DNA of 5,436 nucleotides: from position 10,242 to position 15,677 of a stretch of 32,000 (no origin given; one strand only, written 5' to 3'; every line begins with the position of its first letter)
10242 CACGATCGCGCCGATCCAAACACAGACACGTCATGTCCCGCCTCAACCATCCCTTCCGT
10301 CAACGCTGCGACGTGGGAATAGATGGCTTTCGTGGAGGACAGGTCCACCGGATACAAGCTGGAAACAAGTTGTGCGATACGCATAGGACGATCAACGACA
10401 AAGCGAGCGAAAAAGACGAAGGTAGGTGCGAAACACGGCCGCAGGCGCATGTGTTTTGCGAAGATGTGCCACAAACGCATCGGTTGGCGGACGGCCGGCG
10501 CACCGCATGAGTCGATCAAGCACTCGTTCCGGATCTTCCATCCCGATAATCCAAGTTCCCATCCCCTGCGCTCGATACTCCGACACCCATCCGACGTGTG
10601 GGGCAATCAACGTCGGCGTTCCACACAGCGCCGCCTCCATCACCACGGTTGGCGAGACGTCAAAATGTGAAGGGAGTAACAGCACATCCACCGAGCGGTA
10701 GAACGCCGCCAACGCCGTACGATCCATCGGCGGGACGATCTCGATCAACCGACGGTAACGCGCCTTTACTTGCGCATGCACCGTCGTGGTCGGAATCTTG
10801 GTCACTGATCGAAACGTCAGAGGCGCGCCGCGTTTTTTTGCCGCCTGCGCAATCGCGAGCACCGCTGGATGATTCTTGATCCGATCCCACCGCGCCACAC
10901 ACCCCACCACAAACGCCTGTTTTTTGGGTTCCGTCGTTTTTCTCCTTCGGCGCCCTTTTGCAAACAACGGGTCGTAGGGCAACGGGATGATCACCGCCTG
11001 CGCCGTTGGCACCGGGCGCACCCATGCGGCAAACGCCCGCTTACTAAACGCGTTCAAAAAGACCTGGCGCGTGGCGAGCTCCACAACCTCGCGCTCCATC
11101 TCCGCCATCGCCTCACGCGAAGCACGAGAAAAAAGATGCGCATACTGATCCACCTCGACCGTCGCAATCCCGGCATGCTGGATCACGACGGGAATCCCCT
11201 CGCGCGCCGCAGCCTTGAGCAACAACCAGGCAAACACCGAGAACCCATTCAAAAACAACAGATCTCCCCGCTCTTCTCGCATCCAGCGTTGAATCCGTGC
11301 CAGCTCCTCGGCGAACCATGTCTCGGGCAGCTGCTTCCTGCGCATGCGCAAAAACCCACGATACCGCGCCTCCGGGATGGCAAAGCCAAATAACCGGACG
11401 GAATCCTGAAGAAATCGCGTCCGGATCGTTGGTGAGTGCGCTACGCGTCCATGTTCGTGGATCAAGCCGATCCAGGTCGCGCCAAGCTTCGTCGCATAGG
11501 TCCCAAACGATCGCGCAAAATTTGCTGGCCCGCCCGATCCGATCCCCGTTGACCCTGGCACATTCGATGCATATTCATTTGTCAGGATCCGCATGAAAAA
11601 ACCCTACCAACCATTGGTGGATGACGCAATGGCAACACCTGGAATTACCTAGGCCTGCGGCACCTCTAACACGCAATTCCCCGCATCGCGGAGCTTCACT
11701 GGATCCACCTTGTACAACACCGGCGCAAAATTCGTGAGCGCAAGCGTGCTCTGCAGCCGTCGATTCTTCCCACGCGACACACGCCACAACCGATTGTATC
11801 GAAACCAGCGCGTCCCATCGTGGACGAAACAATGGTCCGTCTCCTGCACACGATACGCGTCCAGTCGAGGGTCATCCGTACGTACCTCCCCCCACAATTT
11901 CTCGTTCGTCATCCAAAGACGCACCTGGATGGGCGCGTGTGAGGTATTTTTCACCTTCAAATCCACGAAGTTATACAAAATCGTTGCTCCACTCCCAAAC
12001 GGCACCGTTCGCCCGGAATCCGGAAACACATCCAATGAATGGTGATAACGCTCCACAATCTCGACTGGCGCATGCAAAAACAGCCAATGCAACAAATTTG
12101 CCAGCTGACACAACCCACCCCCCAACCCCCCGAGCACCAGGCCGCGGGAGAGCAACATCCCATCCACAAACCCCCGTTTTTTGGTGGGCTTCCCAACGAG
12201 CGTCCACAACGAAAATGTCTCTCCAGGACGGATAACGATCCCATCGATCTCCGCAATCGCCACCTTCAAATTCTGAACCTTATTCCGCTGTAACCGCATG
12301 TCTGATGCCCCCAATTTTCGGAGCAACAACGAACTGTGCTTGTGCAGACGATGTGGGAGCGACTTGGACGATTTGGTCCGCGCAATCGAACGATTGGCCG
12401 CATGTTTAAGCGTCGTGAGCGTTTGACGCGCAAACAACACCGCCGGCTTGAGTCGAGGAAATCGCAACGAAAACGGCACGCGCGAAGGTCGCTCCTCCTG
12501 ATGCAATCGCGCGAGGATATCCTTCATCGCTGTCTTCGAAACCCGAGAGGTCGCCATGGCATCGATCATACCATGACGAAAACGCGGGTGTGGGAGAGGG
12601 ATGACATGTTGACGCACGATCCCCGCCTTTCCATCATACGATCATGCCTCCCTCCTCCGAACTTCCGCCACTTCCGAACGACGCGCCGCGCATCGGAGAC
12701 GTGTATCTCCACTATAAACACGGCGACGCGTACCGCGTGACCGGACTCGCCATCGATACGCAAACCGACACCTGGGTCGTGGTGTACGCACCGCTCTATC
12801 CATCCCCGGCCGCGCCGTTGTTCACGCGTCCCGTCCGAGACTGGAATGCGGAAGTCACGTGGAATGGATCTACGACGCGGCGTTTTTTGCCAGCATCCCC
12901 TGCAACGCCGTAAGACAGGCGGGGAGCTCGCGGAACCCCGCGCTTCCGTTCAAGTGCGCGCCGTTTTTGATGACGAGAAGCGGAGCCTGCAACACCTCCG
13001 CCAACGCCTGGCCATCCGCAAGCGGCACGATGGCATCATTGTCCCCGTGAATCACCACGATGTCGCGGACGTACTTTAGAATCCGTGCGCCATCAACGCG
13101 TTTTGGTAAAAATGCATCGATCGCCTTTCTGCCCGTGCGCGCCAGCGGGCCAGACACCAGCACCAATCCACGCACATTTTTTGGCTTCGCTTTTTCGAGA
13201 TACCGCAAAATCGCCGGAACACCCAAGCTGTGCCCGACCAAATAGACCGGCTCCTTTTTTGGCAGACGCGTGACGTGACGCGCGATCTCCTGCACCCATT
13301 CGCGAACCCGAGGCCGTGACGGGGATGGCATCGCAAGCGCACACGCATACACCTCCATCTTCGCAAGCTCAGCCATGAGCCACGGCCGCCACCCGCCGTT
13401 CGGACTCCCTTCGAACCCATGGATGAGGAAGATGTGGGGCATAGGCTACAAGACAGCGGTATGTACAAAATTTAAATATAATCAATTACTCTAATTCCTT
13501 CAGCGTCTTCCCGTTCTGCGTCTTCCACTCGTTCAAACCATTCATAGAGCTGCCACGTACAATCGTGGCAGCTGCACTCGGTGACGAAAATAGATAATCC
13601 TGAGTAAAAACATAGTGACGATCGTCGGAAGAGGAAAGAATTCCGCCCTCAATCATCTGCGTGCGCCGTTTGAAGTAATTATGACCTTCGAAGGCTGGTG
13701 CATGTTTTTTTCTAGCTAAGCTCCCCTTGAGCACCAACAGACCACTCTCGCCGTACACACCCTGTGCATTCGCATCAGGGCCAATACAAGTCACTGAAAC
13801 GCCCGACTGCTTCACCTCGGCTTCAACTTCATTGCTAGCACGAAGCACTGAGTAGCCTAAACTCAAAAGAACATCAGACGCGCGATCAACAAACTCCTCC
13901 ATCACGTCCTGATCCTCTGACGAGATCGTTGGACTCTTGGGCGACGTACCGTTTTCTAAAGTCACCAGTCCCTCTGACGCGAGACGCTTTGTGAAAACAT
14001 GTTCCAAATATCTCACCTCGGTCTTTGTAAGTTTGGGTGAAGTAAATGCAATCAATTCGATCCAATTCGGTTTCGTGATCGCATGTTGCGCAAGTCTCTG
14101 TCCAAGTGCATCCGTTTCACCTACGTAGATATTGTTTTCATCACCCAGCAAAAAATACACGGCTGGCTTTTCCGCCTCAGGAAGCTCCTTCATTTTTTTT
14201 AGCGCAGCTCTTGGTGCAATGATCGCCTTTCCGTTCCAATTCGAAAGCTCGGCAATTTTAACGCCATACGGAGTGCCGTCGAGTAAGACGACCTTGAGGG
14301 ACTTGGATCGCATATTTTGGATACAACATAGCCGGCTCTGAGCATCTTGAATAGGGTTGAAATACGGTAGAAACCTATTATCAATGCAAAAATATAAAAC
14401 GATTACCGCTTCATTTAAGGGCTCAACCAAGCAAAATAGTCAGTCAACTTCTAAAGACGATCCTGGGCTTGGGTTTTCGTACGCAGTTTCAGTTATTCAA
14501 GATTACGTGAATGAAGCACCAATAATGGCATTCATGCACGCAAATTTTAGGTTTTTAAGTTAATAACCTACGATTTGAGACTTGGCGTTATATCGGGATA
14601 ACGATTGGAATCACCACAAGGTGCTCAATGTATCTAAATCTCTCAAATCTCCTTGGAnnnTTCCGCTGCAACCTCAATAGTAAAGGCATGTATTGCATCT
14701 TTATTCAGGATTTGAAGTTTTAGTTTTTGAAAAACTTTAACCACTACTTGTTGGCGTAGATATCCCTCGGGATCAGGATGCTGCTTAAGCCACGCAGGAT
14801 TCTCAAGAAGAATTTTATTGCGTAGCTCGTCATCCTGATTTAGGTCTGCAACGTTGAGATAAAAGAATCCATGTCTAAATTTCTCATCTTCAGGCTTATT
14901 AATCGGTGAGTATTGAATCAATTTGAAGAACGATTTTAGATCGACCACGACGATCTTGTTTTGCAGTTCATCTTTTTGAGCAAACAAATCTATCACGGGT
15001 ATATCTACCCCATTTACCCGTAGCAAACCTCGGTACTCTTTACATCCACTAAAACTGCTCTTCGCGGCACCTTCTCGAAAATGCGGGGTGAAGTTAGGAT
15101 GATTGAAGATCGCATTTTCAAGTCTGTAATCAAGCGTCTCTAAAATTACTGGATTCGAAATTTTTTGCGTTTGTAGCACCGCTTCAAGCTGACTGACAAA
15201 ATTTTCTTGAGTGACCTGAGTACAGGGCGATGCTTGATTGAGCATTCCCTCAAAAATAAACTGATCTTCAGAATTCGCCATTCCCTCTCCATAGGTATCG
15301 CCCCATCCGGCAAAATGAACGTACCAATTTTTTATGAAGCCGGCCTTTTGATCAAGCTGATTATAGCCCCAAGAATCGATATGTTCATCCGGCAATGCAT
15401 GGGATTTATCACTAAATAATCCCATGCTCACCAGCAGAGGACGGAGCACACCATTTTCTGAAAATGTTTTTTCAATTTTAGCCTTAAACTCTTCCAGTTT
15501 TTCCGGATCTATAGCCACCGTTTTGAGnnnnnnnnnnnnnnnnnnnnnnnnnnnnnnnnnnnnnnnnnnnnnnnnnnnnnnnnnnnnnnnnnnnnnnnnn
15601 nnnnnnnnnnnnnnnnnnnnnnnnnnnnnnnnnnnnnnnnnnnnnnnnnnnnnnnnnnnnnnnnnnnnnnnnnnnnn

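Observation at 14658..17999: Orphan 1113-aa polytopic membrane protein as the last gene of a Type III R-M operon: candidate undescribed defence component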

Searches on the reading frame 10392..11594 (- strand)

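Call 81: search_protein_families(library=ncbifam, proteins=[window:10392-11594:-], max_evalue=0.00001)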
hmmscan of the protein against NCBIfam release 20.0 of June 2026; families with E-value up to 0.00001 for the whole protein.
window:10392-11594:- (400 aa): 2 families
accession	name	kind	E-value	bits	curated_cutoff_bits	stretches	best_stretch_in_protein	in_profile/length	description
TIGR03449.1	mycothiol_MshA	equivalog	1.2e-07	31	462.5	1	281-383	283-384/406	D-inositol-3-phosphate glycosyltransferase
TIGR03088.1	stp2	hypoth_equivalog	2.8e-06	26.6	409.05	1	221-363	188-333/374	TIGR03088 family PEP-CTERM/XrtA system glycosyltransferase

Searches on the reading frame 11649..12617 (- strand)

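Call 81: search_protein_families(library=ncbifam, proteins=[window:11649-12617:-], max_evalue=0.00001)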
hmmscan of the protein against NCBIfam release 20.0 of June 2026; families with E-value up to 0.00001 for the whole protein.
window:11649-12617:- (322 aa): 3 families
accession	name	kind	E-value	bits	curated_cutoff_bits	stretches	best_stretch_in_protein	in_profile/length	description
NF033128.2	vanW-gen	equivalog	2.3e-51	175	365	1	56-304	12-263/271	glycopeptide resistance accessory protein VanW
NF033123.1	vanW-G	exception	1.7e-41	142.7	600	1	53-284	9-241/273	glycopeptide resistance accessory protein VanW-G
NF033122.1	vanW-B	exception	9e-38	130.1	610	1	76-302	34-262/275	glycopeptide resistance accessory protein VanW-B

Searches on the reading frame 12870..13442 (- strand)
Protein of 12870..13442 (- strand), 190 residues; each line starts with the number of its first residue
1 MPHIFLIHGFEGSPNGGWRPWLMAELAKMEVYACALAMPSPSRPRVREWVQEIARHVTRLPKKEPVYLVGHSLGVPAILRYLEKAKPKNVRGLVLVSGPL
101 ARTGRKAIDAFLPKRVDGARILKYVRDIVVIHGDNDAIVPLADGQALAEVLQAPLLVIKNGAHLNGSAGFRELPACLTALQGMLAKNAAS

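Call 6: search_protein_families(library=pfam, proteins=[window:12870-13442:-], max_evalue=0.1)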
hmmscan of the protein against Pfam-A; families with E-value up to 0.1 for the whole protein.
window:12870-13442:- (190 aa): 12 families
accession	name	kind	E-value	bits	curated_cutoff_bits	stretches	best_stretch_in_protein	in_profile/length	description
PF06821.19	Ser_hydrolase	-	2.3e-26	93.2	22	1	5-180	2-170/172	Serine hydrolase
PF00561.26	Abhydrolase_1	-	2.2e-10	41.1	25.8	1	2-119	1-127/245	alpha/beta hydrolase fold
PF12697.13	Abhydrolase_6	-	4.1e-08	34.6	26.3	1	4-114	1-109/217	Alpha/beta hydrolase family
PF12146.15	Hydrolase_4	-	1e-06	28.7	27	1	52-100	64-111/239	Serine aminopeptidase, S33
PF20408.4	Abhydrolase_11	-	0.0043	17.2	27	1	45-163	56-165/193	Alpha/beta hydrolase domain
PF08538.16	DUF1749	-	0.0089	15.6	24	1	58-141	99-181/299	Protein of unknown function (DUF1749)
PF02230.22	Abhydrolase_2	-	0.031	14.6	23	1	62-153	103-184/217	Phospholipase/Carboxylesterase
PF02450.21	LCAT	-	0.044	13.4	21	1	62-101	119-163/392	Lecithin:cholesterol acyltransferase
PF05728.18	UPF0227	-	0.05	13.9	21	0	5-74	3-69/187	Uncharacterised protein family (UPF0227)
PF07521.17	RMMBL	-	0.058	13.8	21.6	0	126-142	34-49/63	Zn-dependent metallo-hydrolase RNA specificity domain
PF00975.26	Thioesterase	-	0.074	13.7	26.4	1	3-74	2-76/226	Thioesterase domain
PF10230.15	LIDHydrolase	-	0.075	13.2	27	0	53-102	72-122/262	Lipid-droplet associated hydrolase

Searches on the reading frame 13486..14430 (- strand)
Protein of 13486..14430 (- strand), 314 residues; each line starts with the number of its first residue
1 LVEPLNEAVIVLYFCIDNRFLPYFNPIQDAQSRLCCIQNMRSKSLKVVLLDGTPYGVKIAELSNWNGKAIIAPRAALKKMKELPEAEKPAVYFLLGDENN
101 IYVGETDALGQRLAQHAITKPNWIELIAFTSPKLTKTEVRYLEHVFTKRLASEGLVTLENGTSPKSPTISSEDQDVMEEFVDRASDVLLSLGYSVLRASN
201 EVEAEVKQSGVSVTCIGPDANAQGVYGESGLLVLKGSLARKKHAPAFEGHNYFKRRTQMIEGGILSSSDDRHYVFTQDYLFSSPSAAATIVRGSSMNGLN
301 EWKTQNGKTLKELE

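Call 6: search_protein_families(library=pfam, proteins=[window:13486-14430:-], max_evalue=0.1)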
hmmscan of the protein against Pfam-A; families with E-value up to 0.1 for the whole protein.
window:13486-14430:- (314 aa): 4 families
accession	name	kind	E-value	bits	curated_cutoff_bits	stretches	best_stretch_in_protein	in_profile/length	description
PF14267.11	DUF4357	-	2.6e-22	79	38.4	1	256-310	1-54/54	Domain of unknown function (DUF4357)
PF01541.30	GIY-YIG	-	0.00015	22.4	22.6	1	90-151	3-61/78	GIY-YIG catalytic domain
PF18755.6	RAMA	-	0.033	14.6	35.2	0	278-313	61-97/107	Restriction Enzyme Adenine Methylase Associated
PF23429.1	DUF7116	-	0.04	14.3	27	1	182-221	2-41/99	Family of unknown function (DUF7116)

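Call 8: search_protein_families(library=ncbifam, proteins=[window:13486-14430:-], max_evalue=1)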
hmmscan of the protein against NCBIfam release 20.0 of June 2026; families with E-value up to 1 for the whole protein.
window:13486-14430:- (314 aa): 1 family
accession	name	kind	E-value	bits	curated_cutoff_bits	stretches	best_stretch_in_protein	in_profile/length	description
TIGR01212.1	TIGR01212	equivalog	0.0035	16.5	180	1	127-193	81-145/302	tRNA modification radical SAM protein MnmL/YtqA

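Call 9: search_protein_families(library=phrogs, proteins=[window:13486-14430:-], max_evalue=1)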
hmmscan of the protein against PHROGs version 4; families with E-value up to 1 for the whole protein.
window:13486-14430:- (314 aa): 1 family
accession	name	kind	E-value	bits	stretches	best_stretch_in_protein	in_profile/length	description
phrog_12629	-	unknown function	7.2e-51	174.1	1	41-313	3-295/303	-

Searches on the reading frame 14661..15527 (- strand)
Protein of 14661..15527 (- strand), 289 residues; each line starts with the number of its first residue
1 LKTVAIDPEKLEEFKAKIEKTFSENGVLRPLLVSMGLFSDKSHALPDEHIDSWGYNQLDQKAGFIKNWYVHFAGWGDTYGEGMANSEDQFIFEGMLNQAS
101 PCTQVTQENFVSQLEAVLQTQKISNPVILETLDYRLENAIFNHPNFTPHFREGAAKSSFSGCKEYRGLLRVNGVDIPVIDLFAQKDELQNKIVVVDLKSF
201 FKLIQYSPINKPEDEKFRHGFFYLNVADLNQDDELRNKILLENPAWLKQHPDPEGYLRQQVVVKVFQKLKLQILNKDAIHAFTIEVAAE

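Call 47: predict_structure(alignment_id=A2)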
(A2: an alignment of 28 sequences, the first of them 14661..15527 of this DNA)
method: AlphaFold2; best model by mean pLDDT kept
length: 289 residues; sequences in the alignment: 28
mean_pLDDT: 92.5   pTM: 0.88
mean pLDDT of the five models: 92.5, 92.4, 91.8, 91.6, 91.4
residues with pLDDT >= 90: 235; 70-90: 52; 50-70: 1; < 50: 1
segments of 3 or more residues with pLDDT < 50: none
pLDDT, mean of each block of 10 residues (from residue 1): 91 94 94 96 93 94 84 84 95 93 92 94 93 84 91 85 92 94 92 97 97 95 96 96 95 96 97 96 82
secondary structure, 60 per line:
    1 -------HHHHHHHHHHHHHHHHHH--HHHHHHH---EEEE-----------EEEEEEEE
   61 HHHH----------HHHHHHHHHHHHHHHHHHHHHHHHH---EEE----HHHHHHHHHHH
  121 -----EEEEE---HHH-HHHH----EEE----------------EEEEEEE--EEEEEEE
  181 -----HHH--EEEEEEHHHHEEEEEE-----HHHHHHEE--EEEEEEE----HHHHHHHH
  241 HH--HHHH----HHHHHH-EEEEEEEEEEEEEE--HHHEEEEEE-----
elements in order: H8-25 H28-34 E38-41 E53-60 H61-64 H75-99 E103-105 H110-120 E126-130 H138-141 E146-148 E165-171 E174-180 E191-196 H197-200 E201-206 H212-217 E222-228 H233-242 H245-248 H253-258 E260-273 E279-284

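Call 50: fold_search(model_id=the predicted structure, library=pdb)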
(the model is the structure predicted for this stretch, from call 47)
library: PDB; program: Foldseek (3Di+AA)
matches with E <= 10: 831; with E <= 0.001: 125
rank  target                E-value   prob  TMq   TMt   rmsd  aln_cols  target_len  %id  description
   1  8em6_A                2.3e-06  1.00  0.53  0.51   5.9       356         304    9  Bacteriophage HRP29 Procapsid Icosohedral Reconstruction (released 2023-09-27)
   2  8g1r_A                6.2e-06  1.00  0.40  0.36   7.8       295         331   10  A Vibrio cholerae viral satellite enables efficient horizontal transfer by using an external scaffold to assemble hija (released 2024-01-17)
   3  9m66_A                6.6e-06  1.00  0.46  0.49   4.8       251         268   10  Cryo-EM structure of bacteriophage NF5 capsid (released 2025-12-17)
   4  8vde_D1               1.1e-05  1.00  0.43  0.46   7.3       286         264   12  SaPI1 portal-capsid interface in mature capsids with DNA (released 2024-01-10)
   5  8gta_A                1.3e-05  1.00  0.44  0.47   7.7       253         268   12  Cryo-EM structure of the marine siphophage vB_Dshs-R4C capsid (released 2023-07-12)
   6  2e0z_A                1.3e-05  1.00  0.48  0.57   7.7       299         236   11  Crystal structure of virus-like particle from Pyrococcus furiosus (released 2007-04-17)
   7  7lis                  1.3e-05  1.00  0.46  0.49   6.9       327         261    9  Thermotoga maritima Encapsulin Nanocompartment Pore Mutant S5D (released 2022-02-09)
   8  9cul_L                1.8e-05  1.00  0.39  0.35  11.1       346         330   12  Bacteriophage PhiTE mature capsid (released 2025-04-16)
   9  9e99_A                3.2e-05  1.00  0.47  0.36   8.1       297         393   10  Cryo-EM reconstruction of Escherichia phage N4 capsid (released 2025-02-19)
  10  6wkv_0                3.6e-05  1.00  0.46  0.50   6.9       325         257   10  Cryo-EM structure of engineered variant of the Encapsulin from Thermotoga maritima (TmE) (released 2021-04-21)
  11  9bkx_D                4.0e-05  1.00  0.46  0.49   8.4       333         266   10  Mycobacterium tuberculosis encapsulin in complex with DyP (released 2024-12-11)
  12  7kq5                  4.3e-05  1.00  0.42  0.45   8.8       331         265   11  Cryo-EM structure of a thermostable encapsulin from T. maritima (released 2021-04-28)
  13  8eld_A                5.5e-05  1.00  0.44  0.40   6.2       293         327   13  Bacteriophage HRP29 Icosohedral Reconstruction (released 2023-09-27)
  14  8g1r_D                5.5e-05  1.00  0.40  0.36  12.4       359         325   10  A Vibrio cholerae viral satellite enables efficient horizontal transfer by using an external scaffold to assemble hija (released 2024-01-17)
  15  2fte_F                5.5e-05  1.00  0.34  0.37  23.0       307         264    8  Bacteriophage HK97 Expansion Intermediate IV (released 2006-02-07)
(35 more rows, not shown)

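Call 55: search_solved_structures(query=A2, max_evalue=10)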
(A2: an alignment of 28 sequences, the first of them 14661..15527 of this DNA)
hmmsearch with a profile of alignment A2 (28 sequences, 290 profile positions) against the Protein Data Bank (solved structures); distinct sequences matched with E-value up to 10: 8.
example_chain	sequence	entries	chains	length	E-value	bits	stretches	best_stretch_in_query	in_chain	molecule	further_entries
6rhv_C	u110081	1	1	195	0.17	14.2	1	4-39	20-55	Integrin alpha-M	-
9hll_A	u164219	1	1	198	0.18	14.1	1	4-39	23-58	Integrin alpha-M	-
2wl8_A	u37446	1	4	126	0.28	13.5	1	237-279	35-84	PEROXISOMAL BIOGENESIS FACTOR 19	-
5lnf_A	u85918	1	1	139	0.35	13.2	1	237-279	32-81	Peroxisomal biogenesis factor 19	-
2lxm_A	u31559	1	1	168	1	11.6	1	8-44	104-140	Vacuolar protein sorting-associated protein VTA1 homolog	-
3ohp_A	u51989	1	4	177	1.3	11.3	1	76-116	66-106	Hypoxanthine phosphoribosyltransferase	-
8cag_A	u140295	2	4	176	2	10.6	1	76-129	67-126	Hypoxanthine phosphoribosyltransferase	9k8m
5knr_A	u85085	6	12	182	2.2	10.6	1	76-129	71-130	Hypoxanthine-guanine phosphoribosyltransferase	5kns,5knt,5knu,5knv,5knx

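Call 60: find_homologous_proteins(query=A2, max_evalue=0.01)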
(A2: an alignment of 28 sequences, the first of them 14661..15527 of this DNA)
Query A2 (28 sequences) (289 aa, profile of the alignment): 1 proteins with E <= 0.01 among 3991 candidates.
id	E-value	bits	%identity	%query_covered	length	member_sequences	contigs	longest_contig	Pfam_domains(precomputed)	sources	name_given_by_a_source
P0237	1.2e-89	318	42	84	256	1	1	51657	-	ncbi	-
